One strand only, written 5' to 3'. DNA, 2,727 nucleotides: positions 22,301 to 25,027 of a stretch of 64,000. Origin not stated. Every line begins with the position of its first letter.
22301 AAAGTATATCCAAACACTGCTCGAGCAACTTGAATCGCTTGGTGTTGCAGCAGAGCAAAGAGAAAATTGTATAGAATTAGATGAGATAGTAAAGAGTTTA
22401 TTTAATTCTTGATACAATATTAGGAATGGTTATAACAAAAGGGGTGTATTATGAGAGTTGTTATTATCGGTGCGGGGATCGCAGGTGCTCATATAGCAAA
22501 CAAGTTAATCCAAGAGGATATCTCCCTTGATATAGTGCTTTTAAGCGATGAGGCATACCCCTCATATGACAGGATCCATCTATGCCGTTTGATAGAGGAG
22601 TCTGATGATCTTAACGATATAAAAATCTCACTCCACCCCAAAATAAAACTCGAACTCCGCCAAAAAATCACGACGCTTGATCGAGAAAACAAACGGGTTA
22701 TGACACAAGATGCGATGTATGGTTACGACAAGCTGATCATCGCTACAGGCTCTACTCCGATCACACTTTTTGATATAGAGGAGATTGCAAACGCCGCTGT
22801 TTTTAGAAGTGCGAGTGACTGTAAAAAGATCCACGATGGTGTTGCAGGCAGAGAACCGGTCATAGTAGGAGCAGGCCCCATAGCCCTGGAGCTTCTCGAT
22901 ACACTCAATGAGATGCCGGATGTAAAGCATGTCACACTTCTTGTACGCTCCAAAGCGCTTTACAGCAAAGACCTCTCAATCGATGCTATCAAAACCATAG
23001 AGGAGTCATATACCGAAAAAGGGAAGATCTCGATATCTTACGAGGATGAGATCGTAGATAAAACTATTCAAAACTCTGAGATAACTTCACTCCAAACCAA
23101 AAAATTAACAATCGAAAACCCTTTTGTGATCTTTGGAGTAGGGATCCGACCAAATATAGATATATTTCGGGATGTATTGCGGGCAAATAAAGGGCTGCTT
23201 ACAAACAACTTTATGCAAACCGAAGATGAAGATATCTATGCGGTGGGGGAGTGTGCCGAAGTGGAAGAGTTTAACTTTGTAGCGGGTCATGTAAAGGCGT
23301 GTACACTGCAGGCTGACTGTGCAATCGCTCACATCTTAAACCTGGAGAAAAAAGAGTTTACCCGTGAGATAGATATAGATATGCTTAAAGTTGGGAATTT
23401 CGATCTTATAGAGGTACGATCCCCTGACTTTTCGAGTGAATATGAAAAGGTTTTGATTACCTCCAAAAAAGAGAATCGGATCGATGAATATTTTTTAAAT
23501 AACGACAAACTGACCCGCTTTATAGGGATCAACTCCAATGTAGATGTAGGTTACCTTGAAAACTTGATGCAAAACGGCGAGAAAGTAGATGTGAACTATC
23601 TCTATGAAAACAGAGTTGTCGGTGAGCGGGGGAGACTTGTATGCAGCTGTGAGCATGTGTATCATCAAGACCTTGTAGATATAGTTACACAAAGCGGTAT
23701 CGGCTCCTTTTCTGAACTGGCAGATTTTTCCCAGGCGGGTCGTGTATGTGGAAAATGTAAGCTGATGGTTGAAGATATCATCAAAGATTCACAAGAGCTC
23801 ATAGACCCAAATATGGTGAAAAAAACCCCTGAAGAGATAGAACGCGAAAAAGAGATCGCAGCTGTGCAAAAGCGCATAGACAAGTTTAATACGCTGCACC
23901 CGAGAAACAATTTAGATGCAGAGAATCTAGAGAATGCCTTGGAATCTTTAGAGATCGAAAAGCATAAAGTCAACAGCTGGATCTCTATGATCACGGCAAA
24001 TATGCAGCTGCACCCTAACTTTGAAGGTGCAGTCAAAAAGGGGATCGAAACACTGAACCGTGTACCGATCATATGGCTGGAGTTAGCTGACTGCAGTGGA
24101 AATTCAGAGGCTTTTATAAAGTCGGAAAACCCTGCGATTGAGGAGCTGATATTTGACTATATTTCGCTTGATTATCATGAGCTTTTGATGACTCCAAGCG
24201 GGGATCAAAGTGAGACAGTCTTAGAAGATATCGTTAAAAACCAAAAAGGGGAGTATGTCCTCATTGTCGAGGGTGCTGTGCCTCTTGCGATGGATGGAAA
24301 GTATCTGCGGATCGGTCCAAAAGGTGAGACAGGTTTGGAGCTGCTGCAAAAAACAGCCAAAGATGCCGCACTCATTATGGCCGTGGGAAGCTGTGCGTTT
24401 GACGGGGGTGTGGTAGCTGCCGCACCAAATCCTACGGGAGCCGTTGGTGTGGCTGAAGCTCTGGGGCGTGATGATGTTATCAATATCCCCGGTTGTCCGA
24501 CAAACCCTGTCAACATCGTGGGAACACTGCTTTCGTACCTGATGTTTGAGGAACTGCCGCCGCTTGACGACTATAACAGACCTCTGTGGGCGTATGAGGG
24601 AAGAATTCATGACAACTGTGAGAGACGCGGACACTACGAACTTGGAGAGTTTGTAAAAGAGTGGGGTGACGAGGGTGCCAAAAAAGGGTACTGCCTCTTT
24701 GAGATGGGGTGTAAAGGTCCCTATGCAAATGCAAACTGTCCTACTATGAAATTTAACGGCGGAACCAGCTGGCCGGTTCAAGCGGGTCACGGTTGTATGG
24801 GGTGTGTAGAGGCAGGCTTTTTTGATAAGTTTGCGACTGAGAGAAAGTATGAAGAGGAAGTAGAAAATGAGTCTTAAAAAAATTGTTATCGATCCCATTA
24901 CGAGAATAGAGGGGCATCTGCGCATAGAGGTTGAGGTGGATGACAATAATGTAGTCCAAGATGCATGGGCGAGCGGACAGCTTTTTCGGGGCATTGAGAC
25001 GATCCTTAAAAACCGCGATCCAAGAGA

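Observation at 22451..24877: [NiFe]-hydrogenase small subunit fused behind a NirB-like FAD/NAD(P)H-[2Fe-2S] reductase module: a candidate two-gene soluble H2:NAD(P)+ oxidoreductase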

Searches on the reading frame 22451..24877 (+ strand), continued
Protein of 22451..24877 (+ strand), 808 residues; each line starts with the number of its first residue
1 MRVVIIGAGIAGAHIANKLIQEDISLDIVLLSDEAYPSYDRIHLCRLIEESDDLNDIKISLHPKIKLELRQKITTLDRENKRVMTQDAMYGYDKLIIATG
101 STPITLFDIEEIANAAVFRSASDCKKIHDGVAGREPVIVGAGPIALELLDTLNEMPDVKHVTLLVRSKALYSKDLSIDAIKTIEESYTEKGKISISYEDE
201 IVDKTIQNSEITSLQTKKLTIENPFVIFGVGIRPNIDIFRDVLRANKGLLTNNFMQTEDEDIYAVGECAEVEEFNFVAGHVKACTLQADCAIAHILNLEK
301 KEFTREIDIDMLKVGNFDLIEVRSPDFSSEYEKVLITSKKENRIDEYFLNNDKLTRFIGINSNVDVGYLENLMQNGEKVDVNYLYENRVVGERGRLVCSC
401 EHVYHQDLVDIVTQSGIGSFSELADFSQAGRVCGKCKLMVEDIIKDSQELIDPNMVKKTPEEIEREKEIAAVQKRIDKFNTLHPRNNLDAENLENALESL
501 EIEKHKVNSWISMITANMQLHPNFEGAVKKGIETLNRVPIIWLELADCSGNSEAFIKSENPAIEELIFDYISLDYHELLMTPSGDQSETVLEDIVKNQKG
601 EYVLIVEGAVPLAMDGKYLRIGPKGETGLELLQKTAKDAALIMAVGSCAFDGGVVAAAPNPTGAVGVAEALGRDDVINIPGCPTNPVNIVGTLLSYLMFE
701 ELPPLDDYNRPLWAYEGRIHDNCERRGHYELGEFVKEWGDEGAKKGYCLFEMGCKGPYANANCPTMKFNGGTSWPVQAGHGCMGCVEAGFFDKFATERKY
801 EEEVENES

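Call 73: search_protein_families(library=pfam, proteins=[P0142, P0138, P0130, P0136, P0141, P0152, P0162, P0251, P0270, P0143], max_evalue=0.0001)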
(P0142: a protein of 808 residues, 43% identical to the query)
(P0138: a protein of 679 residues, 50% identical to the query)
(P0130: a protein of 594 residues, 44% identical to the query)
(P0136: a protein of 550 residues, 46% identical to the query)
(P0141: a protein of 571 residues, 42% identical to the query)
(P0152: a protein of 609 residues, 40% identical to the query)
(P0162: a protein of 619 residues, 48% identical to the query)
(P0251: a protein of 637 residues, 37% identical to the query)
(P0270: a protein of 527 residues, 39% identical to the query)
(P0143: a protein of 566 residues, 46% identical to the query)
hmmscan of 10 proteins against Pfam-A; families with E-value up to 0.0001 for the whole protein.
P0142 (808 aa): 2 families
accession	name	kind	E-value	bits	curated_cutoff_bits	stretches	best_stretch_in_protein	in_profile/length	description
PF14720.11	NiFe_hyd_SSU_C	-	9.4e-30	103.3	27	1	306-386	1-77/80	NiFe/NiFeSe hydrogenase small subunit C-terminal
PF01058.29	Oxidored_q6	-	3.1e-25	88.8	27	1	144-286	1-127/128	NADH ubiquinone oxidoreductase, 20 Kd subunit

P0138 (679 aa): 2 families
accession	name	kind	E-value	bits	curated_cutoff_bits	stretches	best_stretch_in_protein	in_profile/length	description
PF14720.11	NiFe_hyd_SSU_C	-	3.8e-28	98.1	27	1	298-379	1-78/80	NiFe/NiFeSe hydrogenase small subunit C-terminal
PF01058.29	Oxidored_q6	-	3.5e-25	88.6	27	1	135-276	1-125/128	NADH ubiquinone oxidoreductase, 20 Kd subunit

P0130 (594 aa): 2 families
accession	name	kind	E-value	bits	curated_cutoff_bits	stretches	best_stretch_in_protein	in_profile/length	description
PF14720.11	NiFe_hyd_SSU_C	-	1.3e-29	102.8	27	1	264-346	1-79/80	NiFe/NiFeSe hydrogenase small subunit C-terminal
PF01058.29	Oxidored_q6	-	5.4e-27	94.5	27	1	95-244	1-127/128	NADH ubiquinone oxidoreductase, 20 Kd subunit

P0136 (550 aa): 2 families
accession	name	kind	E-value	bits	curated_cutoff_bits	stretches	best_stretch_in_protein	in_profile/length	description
PF14720.11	NiFe_hyd_SSU_C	-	5.4e-29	100.8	27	1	236-317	1-78/80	NiFe/NiFeSe hydrogenase small subunit C-terminal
PF01058.29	Oxidored_q6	-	9.3e-28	97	27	1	73-216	1-127/128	NADH ubiquinone oxidoreductase, 20 Kd subunit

P0141 (571 aa): 2 families
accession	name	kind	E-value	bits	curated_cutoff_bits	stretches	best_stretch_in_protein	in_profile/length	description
PF14720.11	NiFe_hyd_SSU_C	-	6.2e-29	100.6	27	1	238-320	1-79/80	NiFe/NiFeSe hydrogenase small subunit C-terminal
PF01058.29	Oxidored_q6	-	1.1e-24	87.1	27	1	73-217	1-126/128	NADH ubiquinone oxidoreductase, 20 Kd subunit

P0152 (609 aa): 2 families
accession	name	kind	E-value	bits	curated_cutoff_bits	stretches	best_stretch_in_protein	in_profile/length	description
PF14720.11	NiFe_hyd_SSU_C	-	4.6e-30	104.2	27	1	248-328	1-77/80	NiFe/NiFeSe hydrogenase small subunit C-terminal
PF01058.29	Oxidored_q6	-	3.3e-23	82.3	27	1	87-228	1-127/128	NADH ubiquinone oxidoreductase, 20 Kd subunit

P0162 (619 aa): 2 families
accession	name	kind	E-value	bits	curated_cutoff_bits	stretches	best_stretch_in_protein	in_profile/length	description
PF14720.11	NiFe_hyd_SSU_C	-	2.7e-29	101.8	27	1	164-242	1-75/80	NiFe/NiFeSe hydrogenase small subunit C-terminal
PF01058.29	Oxidored_q6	-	5.8e-23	81.5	27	1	3-144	9-127/128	NADH ubiquinone oxidoreductase, 20 Kd subunit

P0251 (637 aa): 3 families
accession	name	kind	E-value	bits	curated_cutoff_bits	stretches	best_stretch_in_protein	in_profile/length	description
PF01058.29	Oxidored_q6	-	4.3e-28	98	27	1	50-195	1-127/128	NADH ubiquinone oxidoreductase, 20 Kd subunit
PF14720.11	NiFe_hyd_SSU_C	-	4.9e-24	84.9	27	1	215-300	1-80/80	NiFe/NiFeSe hydrogenase small subunit C-terminal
PF10518.14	TAT_signal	-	2.4e-05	24.5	22.7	1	2-22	1-21/21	TAT (twin-arginine translocation) pathway signal sequence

P0270 (527 aa): 2 families
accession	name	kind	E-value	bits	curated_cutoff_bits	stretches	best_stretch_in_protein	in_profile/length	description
PF14720.11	NiFe_hyd_SSU_C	-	9.4e-18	64.8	27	1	416-474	1-55/80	NiFe/NiFeSe hydrogenase small subunit C-terminal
PF10518.14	TAT_signal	-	1.5e-05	25.2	22.7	1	205-224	2-21/21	TAT (twin-arginine translocation) pathway signal sequence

P0143 (566 aa): 2 families
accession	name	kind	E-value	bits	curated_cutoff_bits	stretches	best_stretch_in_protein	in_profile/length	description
PF14720.11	NiFe_hyd_SSU_C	-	5.9e-29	100.7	27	1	235-315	1-77/80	NiFe/NiFeSe hydrogenase small subunit C-terminal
PF01058.29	Oxidored_q6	-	9.1e-25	87.3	27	1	72-215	1-127/128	NADH ubiquinone oxidoreductase, 20 Kd subunit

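Call 77: find_encoding_contigs(protein=P0026, flank=10000, max_places=1)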
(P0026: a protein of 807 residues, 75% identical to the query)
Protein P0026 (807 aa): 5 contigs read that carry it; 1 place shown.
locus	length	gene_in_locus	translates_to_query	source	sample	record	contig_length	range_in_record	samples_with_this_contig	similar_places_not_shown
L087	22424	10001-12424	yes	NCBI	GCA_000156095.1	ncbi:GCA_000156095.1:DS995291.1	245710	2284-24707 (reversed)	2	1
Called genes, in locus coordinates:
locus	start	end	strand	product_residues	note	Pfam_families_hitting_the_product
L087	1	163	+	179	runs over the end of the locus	PF01661:Macro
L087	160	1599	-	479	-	PF00474:SSF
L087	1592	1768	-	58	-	-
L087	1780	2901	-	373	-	PF00226:DnaJ, PF01556:DnaJ_C, PF00684:DnaJ_CXXCXGXG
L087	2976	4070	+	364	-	PF03562:MltA, PF06725:3D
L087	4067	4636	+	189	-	PF21176:RecR_HhH, PF02132:RecR_ZnF (weak)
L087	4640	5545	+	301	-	PF02253:PLA1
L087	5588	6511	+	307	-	PF00532:Peripla_BP_1, PF13407:Peripla_BP_4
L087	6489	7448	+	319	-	PF13379:NMT1_2, PF09084:NMT1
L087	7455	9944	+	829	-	PF00672:HAMP, PF00990:GGDEF, PF00563:EAL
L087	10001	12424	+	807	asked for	PF00070:Pyr_redox (faint), PF07992:Pyr_redox_2, PF13434:Lys_Orn_oxgnase (faint), PF13738:Pyr_redox_3 (faint), PF04324:Fer2_BFD, PF01058:Oxidored_q6, PF14720:NiFe_hyd_SSU_C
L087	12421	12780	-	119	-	PF04237:YjbR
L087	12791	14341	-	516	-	PF00916:Sulfate_transp, PF01740:STAS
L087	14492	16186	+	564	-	PF27537:HoxH, PF00374:NiFeSe_Hases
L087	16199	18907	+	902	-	PF00690:Cation_ATPase_N, PF00122:E1-E2_ATPase, PF00702:Hydrolase, PF13246:Cation_ATPase, PF08282:Hydrolase_3 (faint), PF00689:Cation_ATPase_C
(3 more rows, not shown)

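Call 78: find_encoding_contigs(protein=P0002, flank=10000, max_places=1)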
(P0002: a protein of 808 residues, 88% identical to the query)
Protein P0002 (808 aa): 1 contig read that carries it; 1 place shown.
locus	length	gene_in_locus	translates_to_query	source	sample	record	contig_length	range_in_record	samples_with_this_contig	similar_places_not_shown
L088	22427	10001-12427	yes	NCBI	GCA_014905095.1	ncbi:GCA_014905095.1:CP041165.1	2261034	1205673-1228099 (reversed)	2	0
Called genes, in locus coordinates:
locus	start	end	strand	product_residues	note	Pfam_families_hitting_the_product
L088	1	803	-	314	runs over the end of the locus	PF03773:ArsP_1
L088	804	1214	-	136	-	PF01451:LMWPc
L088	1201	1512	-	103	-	PF01022:HTH_5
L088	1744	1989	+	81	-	PF01479:S4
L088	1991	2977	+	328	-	PF00591:Glycos_transf_3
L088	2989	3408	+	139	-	PF02367:TsaE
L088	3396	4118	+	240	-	PF00005:ABC_tran, PF12399:BCA_ABC_TP_C (weak)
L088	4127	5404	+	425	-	PF00309:Sigma54_AID (weak), PF04963:Sigma54_CBD, PF04552:Sigma54_DBD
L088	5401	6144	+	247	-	PF09674:DUF2400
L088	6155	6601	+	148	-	-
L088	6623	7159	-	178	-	PF03473:MOSC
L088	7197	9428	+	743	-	PF00708:Acylphosphatase, PF07503:zf-HYPF, PF01300:Sua5_yciO_yrdC, PF17788:HypF_C, PF22521:HypF_C_2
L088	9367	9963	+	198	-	PF01750:HycI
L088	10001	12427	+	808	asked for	PF07992:Pyr_redox_2, PF13434:Lys_Orn_oxgnase (weak), PF13738:Pyr_redox_3, PF00070:Pyr_redox (weak), PF04324:Fer2_BFD, PF01058:Oxidored_q6, PF14720:NiFe_hyd_SSU_C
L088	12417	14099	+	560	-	PF27537:HoxH, PF00374:NiFeSe_Hases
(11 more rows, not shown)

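Call 80: find_encoding_contigs(protein=P0288, flank=8000, max_places=1)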
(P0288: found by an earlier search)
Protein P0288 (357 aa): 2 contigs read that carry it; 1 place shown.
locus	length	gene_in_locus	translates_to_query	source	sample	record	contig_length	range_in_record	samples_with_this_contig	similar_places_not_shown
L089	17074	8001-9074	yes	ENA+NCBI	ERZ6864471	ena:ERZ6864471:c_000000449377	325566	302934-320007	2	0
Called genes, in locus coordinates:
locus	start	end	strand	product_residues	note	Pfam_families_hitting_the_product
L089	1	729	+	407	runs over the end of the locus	PF01855:POR_N, PF02780:Transketolase_C (weak), PF17147:PFOR_II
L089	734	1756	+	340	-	PF02775:TPP_enzyme_C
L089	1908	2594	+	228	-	PF00753:Lactamase_B, PF13483:Lactamase_B_3, PF12706:Lactamase_B_2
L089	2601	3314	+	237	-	PF03205:MobB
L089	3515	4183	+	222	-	PF06508:QueC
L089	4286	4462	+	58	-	PF01262:AlaDh_PNT_C (weak), PF07992:Pyr_redox_2 (weak), PF00070:Pyr_redox (weak), PF00890:FAD_binding_2 (weak), PF01134:GIDA (weak), PF01266:DAO, PF12831:FAD_oxidored, PF13450:NAD_binding_8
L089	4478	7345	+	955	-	PF00890:FAD_binding_2, PF07992:Pyr_redox_2, PF12831:FAD_oxidored (weak), PF13450:NAD_binding_8 (weak), PF13237:Fer4_10 (weak), PF00037:Fer4 (weak), PF12838:Fer4_7, PF14697:Fer4_21, +8 more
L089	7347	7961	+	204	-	PF02662:FlpD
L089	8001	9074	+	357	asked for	PF13183:Fer4_8, PF13187:Fer4_9 (faint), PF13534:Fer4_17 (weak), PF25160:LdpA_Fe-S-bd (faint), PF01058:Oxidored_q6, PF14720:NiFe_hyd_SSU_C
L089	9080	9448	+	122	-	PF03692:CxxCxxCC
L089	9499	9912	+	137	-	PF01475:FUR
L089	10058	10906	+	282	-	PF01784:DUF34_NIF3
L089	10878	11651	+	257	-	PF24481:CT398_CC, PF02591:Zn_ribbon_9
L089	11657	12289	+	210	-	PF01300:Sua5_yciO_yrdC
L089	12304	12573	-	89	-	-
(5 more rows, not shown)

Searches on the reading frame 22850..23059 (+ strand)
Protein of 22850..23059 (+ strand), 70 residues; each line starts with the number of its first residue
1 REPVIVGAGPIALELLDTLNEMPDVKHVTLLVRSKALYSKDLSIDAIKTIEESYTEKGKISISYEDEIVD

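Call 65: search_solved_structures(query=window:22850-23059:+, max_evalue=10, show_alignments=5)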
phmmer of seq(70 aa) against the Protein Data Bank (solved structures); distinct sequences matched with E-value up to 10: 2.
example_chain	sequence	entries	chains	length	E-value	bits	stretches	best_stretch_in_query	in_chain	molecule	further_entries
3oc4_A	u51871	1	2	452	0.83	13.6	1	4-51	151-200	Oxidoreductase, pyridine nucleotide-disulfide family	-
5voh_A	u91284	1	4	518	1.2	13.1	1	4-58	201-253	NADH oxidase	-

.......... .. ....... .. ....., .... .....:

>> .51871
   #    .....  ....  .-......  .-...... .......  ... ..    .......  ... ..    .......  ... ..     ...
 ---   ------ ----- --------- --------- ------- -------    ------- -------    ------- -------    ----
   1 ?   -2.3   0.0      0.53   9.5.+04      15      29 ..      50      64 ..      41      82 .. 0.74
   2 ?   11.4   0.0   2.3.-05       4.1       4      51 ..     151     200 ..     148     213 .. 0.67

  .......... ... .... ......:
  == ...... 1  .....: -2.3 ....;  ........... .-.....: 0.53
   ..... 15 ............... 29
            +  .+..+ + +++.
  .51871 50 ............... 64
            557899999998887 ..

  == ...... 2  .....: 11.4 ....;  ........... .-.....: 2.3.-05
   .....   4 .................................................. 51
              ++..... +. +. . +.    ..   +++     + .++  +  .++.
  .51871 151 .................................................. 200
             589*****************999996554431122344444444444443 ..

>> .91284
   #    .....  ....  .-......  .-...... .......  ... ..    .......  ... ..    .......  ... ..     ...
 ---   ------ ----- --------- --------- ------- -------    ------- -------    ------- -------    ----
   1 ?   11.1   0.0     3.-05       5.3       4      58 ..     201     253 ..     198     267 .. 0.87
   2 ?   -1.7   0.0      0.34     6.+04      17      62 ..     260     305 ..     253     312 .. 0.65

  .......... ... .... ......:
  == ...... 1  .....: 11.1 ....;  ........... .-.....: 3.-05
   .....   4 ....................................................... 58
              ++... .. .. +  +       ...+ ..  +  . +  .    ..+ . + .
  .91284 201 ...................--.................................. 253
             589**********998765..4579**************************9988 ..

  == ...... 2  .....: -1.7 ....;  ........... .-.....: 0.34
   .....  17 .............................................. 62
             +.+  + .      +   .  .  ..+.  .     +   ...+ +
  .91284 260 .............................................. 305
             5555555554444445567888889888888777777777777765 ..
